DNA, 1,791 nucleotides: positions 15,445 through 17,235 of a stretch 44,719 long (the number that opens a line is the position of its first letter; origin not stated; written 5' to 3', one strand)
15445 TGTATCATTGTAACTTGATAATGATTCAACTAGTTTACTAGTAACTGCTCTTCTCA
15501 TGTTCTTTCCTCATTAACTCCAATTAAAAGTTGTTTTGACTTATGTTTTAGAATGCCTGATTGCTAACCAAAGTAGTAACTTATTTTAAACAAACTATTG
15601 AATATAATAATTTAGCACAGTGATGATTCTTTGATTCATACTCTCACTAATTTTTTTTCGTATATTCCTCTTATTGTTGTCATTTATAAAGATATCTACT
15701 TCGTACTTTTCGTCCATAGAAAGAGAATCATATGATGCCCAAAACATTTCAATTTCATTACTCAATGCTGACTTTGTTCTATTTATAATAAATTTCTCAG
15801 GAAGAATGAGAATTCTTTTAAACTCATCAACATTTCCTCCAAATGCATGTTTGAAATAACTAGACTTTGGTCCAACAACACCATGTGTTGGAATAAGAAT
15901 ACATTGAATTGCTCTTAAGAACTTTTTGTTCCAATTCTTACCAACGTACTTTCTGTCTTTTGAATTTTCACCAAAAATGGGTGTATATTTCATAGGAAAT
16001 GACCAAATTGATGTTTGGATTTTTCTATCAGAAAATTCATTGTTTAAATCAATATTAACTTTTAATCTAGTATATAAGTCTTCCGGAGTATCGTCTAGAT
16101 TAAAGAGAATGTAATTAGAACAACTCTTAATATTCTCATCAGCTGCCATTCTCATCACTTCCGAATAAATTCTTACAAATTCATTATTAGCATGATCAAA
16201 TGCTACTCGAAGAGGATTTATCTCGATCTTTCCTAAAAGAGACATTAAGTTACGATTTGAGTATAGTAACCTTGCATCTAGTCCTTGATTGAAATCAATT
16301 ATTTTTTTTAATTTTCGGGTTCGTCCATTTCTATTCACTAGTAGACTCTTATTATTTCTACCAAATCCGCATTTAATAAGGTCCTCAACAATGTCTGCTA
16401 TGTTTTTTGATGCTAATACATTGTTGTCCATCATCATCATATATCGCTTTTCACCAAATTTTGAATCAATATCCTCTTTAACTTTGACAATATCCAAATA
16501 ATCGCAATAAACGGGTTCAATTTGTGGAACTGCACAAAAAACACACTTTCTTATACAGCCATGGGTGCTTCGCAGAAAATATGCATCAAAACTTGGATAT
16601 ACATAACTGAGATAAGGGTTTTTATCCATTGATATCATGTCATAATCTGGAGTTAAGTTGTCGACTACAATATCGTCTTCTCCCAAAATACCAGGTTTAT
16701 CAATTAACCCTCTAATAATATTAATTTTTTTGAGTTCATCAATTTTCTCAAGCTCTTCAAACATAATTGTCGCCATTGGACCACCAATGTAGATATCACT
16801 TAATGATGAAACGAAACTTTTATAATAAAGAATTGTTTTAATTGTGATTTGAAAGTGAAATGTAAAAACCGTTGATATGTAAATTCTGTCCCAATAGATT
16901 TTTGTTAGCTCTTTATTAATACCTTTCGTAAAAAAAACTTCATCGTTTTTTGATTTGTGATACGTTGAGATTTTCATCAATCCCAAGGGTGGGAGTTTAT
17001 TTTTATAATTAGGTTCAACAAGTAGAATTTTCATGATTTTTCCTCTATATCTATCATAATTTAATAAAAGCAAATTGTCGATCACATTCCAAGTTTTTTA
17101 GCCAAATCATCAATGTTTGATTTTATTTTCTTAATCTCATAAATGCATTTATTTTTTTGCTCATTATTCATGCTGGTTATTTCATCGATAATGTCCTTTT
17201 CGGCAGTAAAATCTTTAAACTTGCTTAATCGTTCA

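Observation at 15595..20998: Tightly coupled five-gene block ParB-like / PD-(D/E)xK / SNF2 / ParB-like / B12-domain radical SAM: candidate undescribed DNA-targeting (modification or defence) system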

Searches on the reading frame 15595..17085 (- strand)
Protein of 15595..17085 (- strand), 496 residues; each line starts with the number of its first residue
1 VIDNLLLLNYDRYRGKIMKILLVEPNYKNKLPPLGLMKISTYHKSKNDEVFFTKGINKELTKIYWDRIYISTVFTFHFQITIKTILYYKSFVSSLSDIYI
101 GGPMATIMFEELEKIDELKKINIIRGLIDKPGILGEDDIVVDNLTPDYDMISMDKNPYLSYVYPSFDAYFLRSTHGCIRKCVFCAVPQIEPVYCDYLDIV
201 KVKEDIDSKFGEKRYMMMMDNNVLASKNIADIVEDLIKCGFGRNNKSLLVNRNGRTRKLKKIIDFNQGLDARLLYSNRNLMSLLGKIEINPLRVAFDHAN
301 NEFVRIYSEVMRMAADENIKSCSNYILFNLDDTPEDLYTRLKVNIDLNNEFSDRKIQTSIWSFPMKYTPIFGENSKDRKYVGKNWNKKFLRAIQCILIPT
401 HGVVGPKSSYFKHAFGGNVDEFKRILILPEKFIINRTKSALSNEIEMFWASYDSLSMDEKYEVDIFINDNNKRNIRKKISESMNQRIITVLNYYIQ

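Call 3: search_protein_families(library=pfam, proteins=[window:15595-17085:-], max_evalue=0.01)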
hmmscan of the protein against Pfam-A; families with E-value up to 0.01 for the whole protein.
window:15595-17085:- (496 aa): 1 family
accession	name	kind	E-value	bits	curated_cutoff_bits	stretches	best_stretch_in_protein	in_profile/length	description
PF04055.27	Radical_SAM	-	1.2e-05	26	29.5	1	173-261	3-96/166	Radical SAM superfamily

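Call 4: search_protein_families(library=padloc, proteins=[window:15595-17085:-], max_evalue=0.01)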
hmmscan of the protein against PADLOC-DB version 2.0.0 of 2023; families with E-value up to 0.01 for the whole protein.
window:15595-17085:- (496 aa): 0 families

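Call 5: search_protein_families(library=ncbifam, proteins=[window:15595-17085:-], max_evalue=0.01)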
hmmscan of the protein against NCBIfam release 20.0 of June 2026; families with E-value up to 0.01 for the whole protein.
window:15595-17085:- (496 aa): 1 family
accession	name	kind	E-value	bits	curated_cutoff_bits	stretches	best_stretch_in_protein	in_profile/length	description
TIGR01125.1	TIGR01125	equivalog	0.0083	15.2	356.95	0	89-190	60-159/432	30S ribosomal protein S12 methylthiotransferase RimO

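Call 9: find_homologous_proteins(query=window:15595-17034:-, max_evalue=0.001)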
Query window:15595-17034:- (479 aa): 4799 proteins with E <= 0.001 among 8000 candidates; the best 120 are listed.
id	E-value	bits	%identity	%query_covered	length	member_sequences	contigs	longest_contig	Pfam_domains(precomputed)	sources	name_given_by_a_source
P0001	5.3e-292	987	91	100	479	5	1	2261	PF04055.28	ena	-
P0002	9.8e-177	607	57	100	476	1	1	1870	-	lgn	-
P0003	4.0e-173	595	57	96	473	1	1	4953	-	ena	-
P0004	3.3e-169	582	55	100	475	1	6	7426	-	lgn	-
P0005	4.7e-167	575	54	100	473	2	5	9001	PF04055.28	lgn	-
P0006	1.9e-165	569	55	97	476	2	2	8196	-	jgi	-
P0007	1.3e-161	557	54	100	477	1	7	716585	-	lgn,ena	-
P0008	1.4e-160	553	53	100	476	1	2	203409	PF04055.28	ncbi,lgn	-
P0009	1.4e-159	550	54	95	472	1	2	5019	PF04055.28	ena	-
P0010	7.8e-159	548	52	99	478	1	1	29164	-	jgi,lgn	-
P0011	3.1e-158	546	52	100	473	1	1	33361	-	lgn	-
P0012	4.5e-158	545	55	95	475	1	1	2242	PF04055.28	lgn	-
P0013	5.2e-158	545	54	92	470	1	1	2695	PF04055.28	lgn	-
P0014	7.5e-158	544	53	99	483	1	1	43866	-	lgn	-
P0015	1.6e-157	543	56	95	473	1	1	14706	PF04055.28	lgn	-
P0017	1.8e-155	537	55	95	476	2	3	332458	PF04055.28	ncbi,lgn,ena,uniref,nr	ncbi:cobalamin-binding domain-containing protein [Thomasclavelia sp.]|uniref:cobalamin-binding domai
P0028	3.8e-154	532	53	95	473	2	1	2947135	PF04055.28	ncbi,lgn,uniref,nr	ncbi:cobalamin-binding domain-containing protein [Tissierella sp. Yu-01]|uniref:cobalamin-binding do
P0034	5.3e-153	528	50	97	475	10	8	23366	PF04055.28,PF02310.25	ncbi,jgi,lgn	jgi:hypothetical protein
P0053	1.9e-149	517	52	95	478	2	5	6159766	PF04055.28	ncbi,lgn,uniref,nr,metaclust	ncbi:conserved hypothetical protein [[Clostridium] ultunense Esp]|uniref:Radical SAM core domain-con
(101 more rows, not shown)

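Call 10: search_solved_structures(query=window:15595-17034:-, max_evalue=1)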
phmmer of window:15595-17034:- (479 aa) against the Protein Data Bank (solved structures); distinct sequences matched with E-value up to 1: 0.

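Call 11: find_encoding_contigs(protein=P0028, flank=10000, max_places=2)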
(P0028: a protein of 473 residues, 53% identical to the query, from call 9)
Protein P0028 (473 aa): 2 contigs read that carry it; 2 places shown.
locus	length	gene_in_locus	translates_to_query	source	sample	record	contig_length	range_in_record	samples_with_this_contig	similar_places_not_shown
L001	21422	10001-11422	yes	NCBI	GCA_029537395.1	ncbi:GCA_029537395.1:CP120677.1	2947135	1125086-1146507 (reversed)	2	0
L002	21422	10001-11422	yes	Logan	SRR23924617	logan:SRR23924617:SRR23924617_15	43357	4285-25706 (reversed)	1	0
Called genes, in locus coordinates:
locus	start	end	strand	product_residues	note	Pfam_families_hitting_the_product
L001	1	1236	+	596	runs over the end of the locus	-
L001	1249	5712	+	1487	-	PF00270:DEAD, PF04851:ResIII (weak), PF00270:DEAD (weak), PF00271:Helicase_C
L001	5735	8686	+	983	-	-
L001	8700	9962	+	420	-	-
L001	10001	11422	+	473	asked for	PF04055:Radical_SAM (faint)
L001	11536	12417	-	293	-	PF01555:N6_N4_Mtase, PF01170:UPF0020 (weak), PF13847:Methyltransf_31 (weak), PF01555:N6_N4_Mtase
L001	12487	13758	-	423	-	PF22515:DUF6996, PF22518:DUF6997, PF23871:DUF7226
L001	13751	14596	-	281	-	PF02086:MethyltransfD12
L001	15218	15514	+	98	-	PF13091:PLDc_2 (weak), PF09565:RE_NgoFVII (weak)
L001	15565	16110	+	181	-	PF11907:DUF3427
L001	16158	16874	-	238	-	-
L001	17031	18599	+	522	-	PF07732:Cu-oxidase_3 (weak), PF07731:Cu-oxidase_2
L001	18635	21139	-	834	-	-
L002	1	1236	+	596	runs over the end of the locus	-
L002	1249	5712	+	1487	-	PF00270:DEAD, PF04851:ResIII (weak), PF00270:DEAD (weak), PF00271:Helicase_C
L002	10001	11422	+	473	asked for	PF04055:Radical_SAM (faint)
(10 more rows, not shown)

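Call 12: find_encoding_contigs(protein=P0053, flank=10000, max_places=2)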
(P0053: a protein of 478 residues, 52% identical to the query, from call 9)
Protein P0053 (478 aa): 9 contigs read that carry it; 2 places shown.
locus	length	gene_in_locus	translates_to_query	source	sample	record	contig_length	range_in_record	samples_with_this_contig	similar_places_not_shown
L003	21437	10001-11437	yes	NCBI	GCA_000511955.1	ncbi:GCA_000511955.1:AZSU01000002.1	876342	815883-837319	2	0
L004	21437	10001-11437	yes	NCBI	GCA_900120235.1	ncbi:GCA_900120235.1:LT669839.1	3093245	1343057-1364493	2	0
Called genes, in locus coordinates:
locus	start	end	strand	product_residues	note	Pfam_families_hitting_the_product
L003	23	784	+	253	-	PF01048:PNP_UDP_1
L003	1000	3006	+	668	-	PF13361:UvrD_C (weak), PF00580:UvrD-helicase (faint), PF13245:AAA_19 (weak)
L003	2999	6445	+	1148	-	PF00270:DEAD (faint), PF00271:Helicase_C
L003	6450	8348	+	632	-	-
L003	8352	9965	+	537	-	PF08378:NERD, PF04851:ResIII (weak)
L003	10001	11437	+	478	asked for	PF04055:Radical_SAM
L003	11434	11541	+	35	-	-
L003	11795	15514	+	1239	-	PF18072:FGAR-AT_linker (weak), PF02769:AIRS_C, PF13507:GATase_5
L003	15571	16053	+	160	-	PF00731:AIRC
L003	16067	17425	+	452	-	PF13522:GATase_6, PF13537:GATase_7, PF00156:Pribosyltran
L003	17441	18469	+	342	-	PF00586:AIRS, PF02769:AIRS_C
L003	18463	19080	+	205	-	PF00551:Formyl_trans_N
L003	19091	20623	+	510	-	PF02142:MGS, PF01808:AICARFT_IMPCHas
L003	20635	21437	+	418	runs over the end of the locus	PF02844:GARS_N, PF01071:GARS_A, PF02655:ATP-grasp_3, PF02786:CPSase_L_D2 (weak), PF02222:ATP-grasp (weak), PF02843:GARS_C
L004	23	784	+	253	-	PF01048:PNP_UDP_1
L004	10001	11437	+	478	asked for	PF04055:Radical_SAM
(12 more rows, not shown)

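Call 13: find_encoding_contigs(protein=P0017, flank=10000, max_places=2)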
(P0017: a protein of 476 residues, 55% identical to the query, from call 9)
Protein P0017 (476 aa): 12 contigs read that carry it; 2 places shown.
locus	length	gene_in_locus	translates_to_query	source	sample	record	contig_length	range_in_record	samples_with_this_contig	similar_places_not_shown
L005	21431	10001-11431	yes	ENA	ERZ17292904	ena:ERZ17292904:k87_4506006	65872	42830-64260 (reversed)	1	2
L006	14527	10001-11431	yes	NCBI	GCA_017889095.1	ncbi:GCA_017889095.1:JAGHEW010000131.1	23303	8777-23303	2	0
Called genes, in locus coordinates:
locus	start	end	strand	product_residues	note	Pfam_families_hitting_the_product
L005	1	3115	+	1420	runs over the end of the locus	PF24883:NPHP3_N (weak)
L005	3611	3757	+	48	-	-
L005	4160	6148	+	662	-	PF13175:AAA_15, PF13304:AAA_21, PF20469:OLD-like_TOPRIM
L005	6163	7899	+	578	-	PF00580:UvrD-helicase, PF01443:Viral_helicase1 (faint), PF13245:AAA_19, PF13361:UvrD_C (weak), PF00580:UvrD-helicase (weak), PF13538:UvrD_C_2 (faint)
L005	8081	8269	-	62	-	PF01695:IstB_IS21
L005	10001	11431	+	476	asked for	PF04055:Radical_SAM (weak)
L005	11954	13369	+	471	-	-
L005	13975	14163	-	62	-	-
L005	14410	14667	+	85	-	-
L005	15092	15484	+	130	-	PF00293:NUDIX, PF14815:NUDIX_4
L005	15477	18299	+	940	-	PF13091:PLDc_2, PF00270:DEAD, PF04851:ResIII, PF00271:Helicase_C, PF26350:DUF8090, PF11907:DUF3427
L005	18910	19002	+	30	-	-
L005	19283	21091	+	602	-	PF22548:AEP-TOTE, PF00270:DEAD, PF04851:ResIII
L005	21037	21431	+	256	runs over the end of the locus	PF13091:PLDc_2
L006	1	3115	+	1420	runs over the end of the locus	PF24883:NPHP3_N (weak)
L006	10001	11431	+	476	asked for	PF04055:Radical_SAM (weak)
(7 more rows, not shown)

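Call 17: find_related_loci(query=A1, collection=genome_contigs, flank=10000)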
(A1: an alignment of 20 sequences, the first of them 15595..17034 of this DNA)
Query A1 (479 aa) in genome_contigs; peptide patterns used: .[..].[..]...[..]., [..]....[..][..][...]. (x = any residue, [..] = any of these).
145 stretches matched a pattern; 90 encode a relative of the query (tblastn E <= 1e-3); the best 80 are kept; 79 distinct loci.
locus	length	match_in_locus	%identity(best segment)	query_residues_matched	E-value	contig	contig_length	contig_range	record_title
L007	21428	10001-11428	53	1-478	2e-165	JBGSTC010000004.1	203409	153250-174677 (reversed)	MAG: Erysipelotrichaceae bacterium isolate JTS-AC397 k141_2807714, whole genome shotgun sequence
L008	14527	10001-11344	55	1-453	1e-161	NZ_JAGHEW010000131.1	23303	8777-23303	MAG: Thomasclavelia sp. isolate MAG.139 k127_413783, whole genome shotgun sequence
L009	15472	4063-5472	50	2-468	1e-157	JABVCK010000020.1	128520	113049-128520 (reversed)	MAG: Bacillota bacterium isolate Ch29 Scaffold51, whole genome shotgun sequence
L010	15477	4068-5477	50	2-468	1e-157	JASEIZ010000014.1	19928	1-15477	MAG: Desulfobacterales bacterium isolate Yes71-19 NODE_14_length_19928_cov_4.349016, whole genome shotgun sequence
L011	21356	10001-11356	51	2-453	4e-155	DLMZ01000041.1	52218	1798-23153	MAG TPA_asm: Firmicutes bacterium UBA7523 UBA7523_contig_12750, whole genome shotgun sequence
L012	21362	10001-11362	52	2-458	2e-152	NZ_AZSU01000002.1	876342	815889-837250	[Clostridium] ultunense DSM 10521 scaffold_2, whole genome shotgun sequence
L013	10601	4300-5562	53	2-422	2e-151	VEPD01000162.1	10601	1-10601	MAG: Ruminiclostridium sp. isolate MnB_11 Mn-Ruminiclostridium-1_724007, whole genome shotgun sequence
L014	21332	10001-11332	51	1-451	1e-149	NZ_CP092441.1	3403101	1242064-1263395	Chakrabartyella piscis strain BP5G chromosome, complete genome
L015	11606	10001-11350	50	1-454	2e-149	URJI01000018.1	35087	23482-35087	uncultured Coprococcus sp. isolate UMGS1059 genome assembly, contig: NODE_327_length_35087_cov_8.773864, whole genome sh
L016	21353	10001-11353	51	2-453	1e-148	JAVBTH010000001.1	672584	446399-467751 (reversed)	MAG: Bacilli bacterium isolate EPI_MAG_00245 c_000006375113, whole genome shotgun sequence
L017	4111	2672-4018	52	1-453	1e-152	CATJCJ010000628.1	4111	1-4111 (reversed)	MAG: uncultured Eubacteriales bacterium isolate iMGMC-47_1678881638 genome assembly, contig: MegahitA5_233526, whole gen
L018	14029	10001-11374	51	3-467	6e-148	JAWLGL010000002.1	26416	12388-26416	MAG: Clostridia bacterium isolate 30dZY2.bin.108 NODE_2330_length_26416_cov_3.156477, whole genome shotgun sequence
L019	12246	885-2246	49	1-458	9e-146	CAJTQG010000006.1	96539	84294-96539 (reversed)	MAG TPA_asm: uncultured Lachnospiraceae bacterium isolate MGBC111451 genome assembly, contig: MGBC111451.6, whole genome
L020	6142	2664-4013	49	1-454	6e-146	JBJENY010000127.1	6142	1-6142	MAG: Lachnospiraceae bacterium isolate LOHA42_bin.042 NODE_9437_length_6142_cov_9.966815, whole genome shotgun sequence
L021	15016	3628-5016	49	3-479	5e-143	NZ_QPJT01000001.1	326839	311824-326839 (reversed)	Anaerobacterium chartisolvens strain DSM 27016 Ga0244570_101, whole genome shotgun sequence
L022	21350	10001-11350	48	1-454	2e-140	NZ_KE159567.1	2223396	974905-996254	Eubacterium sp. 14-2 acPFD-supercont1.1, whole genome shotgun sequence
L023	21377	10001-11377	49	7-477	2e-140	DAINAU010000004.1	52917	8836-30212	MAG TPA_asm: bacterium isolate CTOTU18567 NODE_519_length_52917_cov_24.553819, whole genome shotgun sequence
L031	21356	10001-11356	45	1-477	3e-121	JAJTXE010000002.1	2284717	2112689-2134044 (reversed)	MAG: Candidatus Brocadia sp. isolate DTUAMX2 2-Genome30, whole genome shotgun sequence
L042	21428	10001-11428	37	2-477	2e-94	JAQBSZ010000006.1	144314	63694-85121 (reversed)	MAG: Proteobacteria bacterium isolate casp150-mb.100 NODE_185_length_144314_cov_0.108581, whole genome shotgun sequence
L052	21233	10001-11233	55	3-419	8e-142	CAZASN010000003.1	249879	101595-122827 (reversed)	MAG TPA_asm: uncultured Elusimicrobiaceae bacterium isolate binchicken_co273_101 genome assembly, contig: NODE_29_length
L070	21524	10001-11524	44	1-453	5e-53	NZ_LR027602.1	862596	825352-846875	Bacilliculturomica massiliensis strain Marseille-P3303, whole genome shotgun sequence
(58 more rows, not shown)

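Call 23: search_protein_families(library=pfam, proteins=[L070:5608-6729:+, L070:6745-8418:+, L070:8418-10004:+, L070:11886-13343:+, L022:6811-7653:+, L022:7643-8506:+, L022:8521-9993:+, L042:8965-9987:+, L042:11560-13131:+, L031:8130-9134:+], max_evalue=0.01)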
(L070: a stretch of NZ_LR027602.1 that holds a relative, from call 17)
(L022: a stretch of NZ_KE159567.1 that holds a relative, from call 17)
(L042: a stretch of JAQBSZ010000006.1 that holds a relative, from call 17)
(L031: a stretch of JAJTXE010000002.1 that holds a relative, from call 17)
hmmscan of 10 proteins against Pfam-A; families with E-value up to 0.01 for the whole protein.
L070:5608-6729:+ (373 aa): 0 families

L070:6745-8418:+ (557 aa): 0 families

L070:8418-10004:+ (528 aa): 2 families
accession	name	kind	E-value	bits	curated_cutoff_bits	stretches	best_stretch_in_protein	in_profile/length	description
PF13589.12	HATPase_c_3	-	4.6e-10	40.1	25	1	25-141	6-118/137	Histidine kinase-, DNA gyrase B-, and HSP90-like ATPase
PF02518.31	HATPase_c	-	0.0018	19.2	26.4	1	25-110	9-80/111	Histidine kinase-, DNA gyrase B-, and HSP90-like ATPase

L070:11886-13343:+ (485 aa): 1 family
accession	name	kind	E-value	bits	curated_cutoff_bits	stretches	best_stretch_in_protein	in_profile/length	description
PF01235.23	Na_Ala_symp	-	4.4e-124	415.2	24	1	82-473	7-386/392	Sodium:alanine symporter family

L022:6811-7653:+ (280 aa): 10 families
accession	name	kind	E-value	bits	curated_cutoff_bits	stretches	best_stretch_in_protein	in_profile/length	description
PF01555.25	N6_N4_Mtase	-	1.6e-60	205.3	26.7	1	50-269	1-219/221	DNA methylase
PF01170.24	UPF0020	-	2.9e-07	30.8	22.3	1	226-266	23-63/197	RMKL-like, methyltransferase domain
PF13847.12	Methyltransf_31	-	1.2e-06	28.8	27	1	231-275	3-50/145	Methyltransferase domain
PF03602.21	Cons_hypoth95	-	1.1e-05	25.6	24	0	230-276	40-87/182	Conserved hypothetical protein 95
PF09445.16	Methyltransf_15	-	5.2e-05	23.3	22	0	233-271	2-40/165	RNA cap guanine-N2 methyltransferase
PF13649.12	Methyltransf_25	-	9.2e-05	23.5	27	1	235-275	1-43/97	Methyltransferase domain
PF02384.22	N6_Mtase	-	9.7e-05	22.3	20.4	0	29-115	103-179/311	N-6 DNA Methylase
PF02086.21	MethyltransfD12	-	0.00057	20.1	22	0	230-270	19-59/253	D12 class N6 adenine-specific DNA methyltransferase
PF02353.26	CMAS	-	0.0049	16.7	27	0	214-277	48-109/273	Mycolic acid cyclopropane synthetase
PF08241.18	Methyltransf_11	-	0.0061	17.6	21.2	0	237-275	2-40/95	Methyltransferase domain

L022:7643-8506:+ (287 aa): 1 family
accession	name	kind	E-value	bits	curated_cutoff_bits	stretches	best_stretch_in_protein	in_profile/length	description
PF04556.18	DpnII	-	4.1e-111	371.2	23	1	5-283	1-277/278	DpnII restriction endonuclease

L022:8521-9993:+ (490 aa): 0 families

L042:8965-9987:+ (340 aa): 1 family
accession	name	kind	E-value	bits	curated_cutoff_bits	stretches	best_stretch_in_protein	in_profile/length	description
PF14072.11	DndB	-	0.00019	21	29.1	1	13-308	6-301/338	DNA-sulfur modification-associated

L042:11560-13131:+ (523 aa): 2 families
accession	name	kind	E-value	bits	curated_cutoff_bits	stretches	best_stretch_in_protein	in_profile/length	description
PF13589.12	HATPase_c_3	-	2.4e-11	44.2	25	1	47-157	6-110/137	Histidine kinase-, DNA gyrase B-, and HSP90-like ATPase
PF02518.31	HATPase_c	-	1.1e-07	32.7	26.4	1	45-136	7-84/111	Histidine kinase-, DNA gyrase B-, and HSP90-like ATPase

L031:8130-9134:+ (334 aa): 1 family
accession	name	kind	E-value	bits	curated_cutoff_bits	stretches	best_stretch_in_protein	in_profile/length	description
PF14072.11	DndB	-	4.5e-11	42.9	29.1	1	4-245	1-246/338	DNA-sulfur modification-associated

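Call 24: search_protein_families(library=pfam, proteins=[L031:9141-9980:+, L003:6450-8348:+, L003:8352-9965:+, L001:5735-8686:+, L001:8625-9962:+, L023:8727-9971:+, L023:7678-8712:+, L052:8637-9983:+, L016:8492-9961:+, L005:11954-13369:+], max_evalue=0.01)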
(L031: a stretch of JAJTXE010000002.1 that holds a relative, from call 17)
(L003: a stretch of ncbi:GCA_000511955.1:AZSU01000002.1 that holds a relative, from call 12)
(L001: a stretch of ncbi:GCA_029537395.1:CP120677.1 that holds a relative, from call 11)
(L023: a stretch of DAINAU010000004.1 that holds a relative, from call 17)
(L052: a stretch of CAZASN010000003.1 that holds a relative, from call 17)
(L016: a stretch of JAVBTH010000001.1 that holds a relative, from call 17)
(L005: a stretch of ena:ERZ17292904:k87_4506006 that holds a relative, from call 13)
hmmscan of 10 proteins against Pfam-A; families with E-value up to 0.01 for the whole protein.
L031:9141-9980:+ (279 aa): 0 families

L003:6450-8348:+ (632 aa): 1 family
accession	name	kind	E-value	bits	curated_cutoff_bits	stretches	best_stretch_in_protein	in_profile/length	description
PF09369.15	MZB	-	0.00019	22.5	24.2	1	512-595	2-80/80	MrfA Zn-binding domain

L003:8352-9965:+ (537 aa): 8 families
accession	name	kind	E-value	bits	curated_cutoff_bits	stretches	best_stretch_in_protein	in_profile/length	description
PF08378.17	NERD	-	8.7e-09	36.3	22.1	1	16-116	4-96/111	Nuclease-related domain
PF04851.21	ResIII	-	3.4e-06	27.5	22.5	1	206-340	2-139/164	Type III restriction enzyme, res subunit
PF09848.15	SLFN-g3_helicase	-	0.00011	22.1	24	1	233-375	4-134/354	Schlafen group 3, DNA/RNA helicase domain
PF13245.12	AAA_19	-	0.00019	22.1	25.1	1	232-343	13-107/134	AAA domain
PF02562.22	PhoH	-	0.0017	18.3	27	0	215-251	4-40/205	PhoH-like protein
PF01443.25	Viral_helicase1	-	0.0052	17.1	21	0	479-526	174-221/228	Viral superfamily 1 RNA helicase core domain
PF13538.12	UvrD_C_2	-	0.0065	16.8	27.4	0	493-530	6-50/52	UvrD-like helicase C-terminal domain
PF01695.23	IstB_IS21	-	0.0065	16.4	24.1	0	223-265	85-127/238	IstB-like ATP binding protein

L001:5735-8686:+ (983 aa): 0 families

L001:8625-9962:+ (445 aa): 1 family
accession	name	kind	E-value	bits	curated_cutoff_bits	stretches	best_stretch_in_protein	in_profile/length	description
PF15898.10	PRKG1_interact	-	0.0016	19.5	32.4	1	184-282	3-100/101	cGMP-dependent protein kinase interacting domain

L023:8727-9971:+ (414 aa): 2 families
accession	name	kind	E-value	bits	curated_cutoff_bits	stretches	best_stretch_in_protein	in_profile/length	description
PF12706.13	Lactamase_B_2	-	3.2e-10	40.4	27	1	100-282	3-171/200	Beta-lactamase superfamily domain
PF00753.33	Lactamase_B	-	5.4e-09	36.7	22.7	1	91-156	9-78/196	Metallo-beta-lactamase superfamily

L023:7678-8712:+ (344 aa): 1 family
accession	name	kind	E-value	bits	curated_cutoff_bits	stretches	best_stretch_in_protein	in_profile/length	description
PF14072.11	DndB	-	5.9e-17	62.2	29.1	1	5-211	2-188/338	DNA-sulfur modification-associated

L052:8637-9983:+ (448 aa): 0 families

L016:8492-9961:+ (489 aa): 2 families
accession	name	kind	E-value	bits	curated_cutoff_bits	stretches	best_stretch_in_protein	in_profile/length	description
PF13589.12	HATPase_c_3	-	6.5e-12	46.1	25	1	28-126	9-106/137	Histidine kinase-, DNA gyrase B-, and HSP90-like ATPase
PF02518.31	HATPase_c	-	4.9e-05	24.2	26.4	1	25-116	9-89/111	Histidine kinase-, DNA gyrase B-, and HSP90-like ATPase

L005:11954-13369:+ (471 aa): 1 family
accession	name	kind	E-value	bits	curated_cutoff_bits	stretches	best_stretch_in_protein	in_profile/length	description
PF20322.3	DUF6617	-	0.0041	16.7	27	1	162-206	138-182/316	Family of unknown function (DUF6617)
